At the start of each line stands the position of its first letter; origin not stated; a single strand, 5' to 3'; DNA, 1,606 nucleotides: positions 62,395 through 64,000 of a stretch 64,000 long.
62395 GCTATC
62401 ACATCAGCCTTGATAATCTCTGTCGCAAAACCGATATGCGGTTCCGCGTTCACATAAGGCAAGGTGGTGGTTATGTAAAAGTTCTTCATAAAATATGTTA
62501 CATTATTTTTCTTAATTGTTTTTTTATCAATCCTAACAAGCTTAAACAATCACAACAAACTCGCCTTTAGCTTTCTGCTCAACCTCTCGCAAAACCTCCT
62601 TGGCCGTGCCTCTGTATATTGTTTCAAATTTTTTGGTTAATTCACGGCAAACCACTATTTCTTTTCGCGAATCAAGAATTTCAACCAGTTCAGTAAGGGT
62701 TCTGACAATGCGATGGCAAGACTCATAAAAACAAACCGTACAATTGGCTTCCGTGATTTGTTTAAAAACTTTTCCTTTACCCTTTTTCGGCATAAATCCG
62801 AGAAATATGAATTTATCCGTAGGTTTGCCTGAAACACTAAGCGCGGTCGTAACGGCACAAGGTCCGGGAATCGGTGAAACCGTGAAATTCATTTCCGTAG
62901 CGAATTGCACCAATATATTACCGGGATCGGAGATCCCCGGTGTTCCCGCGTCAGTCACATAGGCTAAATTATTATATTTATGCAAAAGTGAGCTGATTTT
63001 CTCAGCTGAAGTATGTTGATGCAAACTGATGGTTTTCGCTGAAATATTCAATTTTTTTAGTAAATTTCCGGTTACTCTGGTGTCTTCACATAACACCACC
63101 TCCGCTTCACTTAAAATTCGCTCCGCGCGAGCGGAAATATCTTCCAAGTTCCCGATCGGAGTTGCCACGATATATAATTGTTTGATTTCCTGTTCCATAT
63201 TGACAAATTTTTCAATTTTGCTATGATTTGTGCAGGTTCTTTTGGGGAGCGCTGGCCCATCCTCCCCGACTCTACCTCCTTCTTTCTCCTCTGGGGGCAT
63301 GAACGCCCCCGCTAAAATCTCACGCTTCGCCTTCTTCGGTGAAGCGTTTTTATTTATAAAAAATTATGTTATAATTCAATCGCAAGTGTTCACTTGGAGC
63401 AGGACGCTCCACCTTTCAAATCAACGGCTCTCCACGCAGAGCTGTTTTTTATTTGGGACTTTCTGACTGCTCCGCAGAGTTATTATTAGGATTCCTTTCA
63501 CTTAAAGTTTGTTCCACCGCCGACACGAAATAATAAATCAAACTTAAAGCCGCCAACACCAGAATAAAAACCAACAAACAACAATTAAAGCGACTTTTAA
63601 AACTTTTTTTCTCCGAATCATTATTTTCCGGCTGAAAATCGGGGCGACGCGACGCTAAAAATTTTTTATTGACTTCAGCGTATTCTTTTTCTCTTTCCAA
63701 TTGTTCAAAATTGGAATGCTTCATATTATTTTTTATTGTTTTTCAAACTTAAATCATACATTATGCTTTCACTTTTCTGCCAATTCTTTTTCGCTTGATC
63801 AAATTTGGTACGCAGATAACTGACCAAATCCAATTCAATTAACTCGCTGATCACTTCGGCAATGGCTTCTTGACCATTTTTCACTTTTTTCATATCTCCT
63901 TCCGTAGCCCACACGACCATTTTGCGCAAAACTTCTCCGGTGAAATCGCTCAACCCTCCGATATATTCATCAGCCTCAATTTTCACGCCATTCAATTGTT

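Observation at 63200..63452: Two free-standing promoter-to-terminator units (candidate sRNAs) in a GC-rich spacer, one carrying an anti-Shine-Dalgarno-like CCUCCUU tract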

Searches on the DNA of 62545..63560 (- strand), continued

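Call 80: search_with_rna_model(model_id=R1, sources=[L103, L104, L105, L095, L097, L099, L101], max_evalue=10)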
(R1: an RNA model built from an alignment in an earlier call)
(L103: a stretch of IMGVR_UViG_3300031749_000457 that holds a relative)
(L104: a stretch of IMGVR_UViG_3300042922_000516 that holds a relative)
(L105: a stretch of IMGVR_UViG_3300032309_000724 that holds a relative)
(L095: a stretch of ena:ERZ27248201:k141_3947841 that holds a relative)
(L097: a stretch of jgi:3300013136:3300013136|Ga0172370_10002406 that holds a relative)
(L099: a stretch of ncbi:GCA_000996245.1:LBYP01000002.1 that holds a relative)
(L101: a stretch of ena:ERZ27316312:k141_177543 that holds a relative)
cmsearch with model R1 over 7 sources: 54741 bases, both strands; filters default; matches with E-value up to 10: 1.
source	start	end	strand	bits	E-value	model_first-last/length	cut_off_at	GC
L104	7219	7311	-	13.2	0.088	1-123/123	no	0.32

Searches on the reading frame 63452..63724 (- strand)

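Call 62: search_protein_families(library=pfam, proteins=[window:63452-63724:-], max_evalue=0.01)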
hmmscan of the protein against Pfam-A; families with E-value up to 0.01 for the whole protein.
window:63452-63724:- (91 aa): 2 families
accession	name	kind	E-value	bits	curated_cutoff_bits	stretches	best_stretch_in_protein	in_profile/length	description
PF06024.17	Orf78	-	0.00015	22.4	29.4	1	18-77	36-95/101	Orf78 (ac78)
PF12751.13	Vac7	-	0.0019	18.1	28.7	1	31-76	286-331/383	Vacuolar segregation subunit 7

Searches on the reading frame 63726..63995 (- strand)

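Call 62: search_protein_families(library=pfam, proteins=[window:63726-63995:-], max_evalue=0.01)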
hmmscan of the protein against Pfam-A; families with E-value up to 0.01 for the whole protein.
window:63726-63995:- (89 aa): 2 families
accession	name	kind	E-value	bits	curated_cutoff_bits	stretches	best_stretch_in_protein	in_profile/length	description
PF01997.21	Translin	-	1.1e-10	42.3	25.9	1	3-85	118-204/205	Translin family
PF00701.28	DHDPS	-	0.0035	16.6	22.1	1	4-65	195-256/289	Dihydrodipicolinate synthetase family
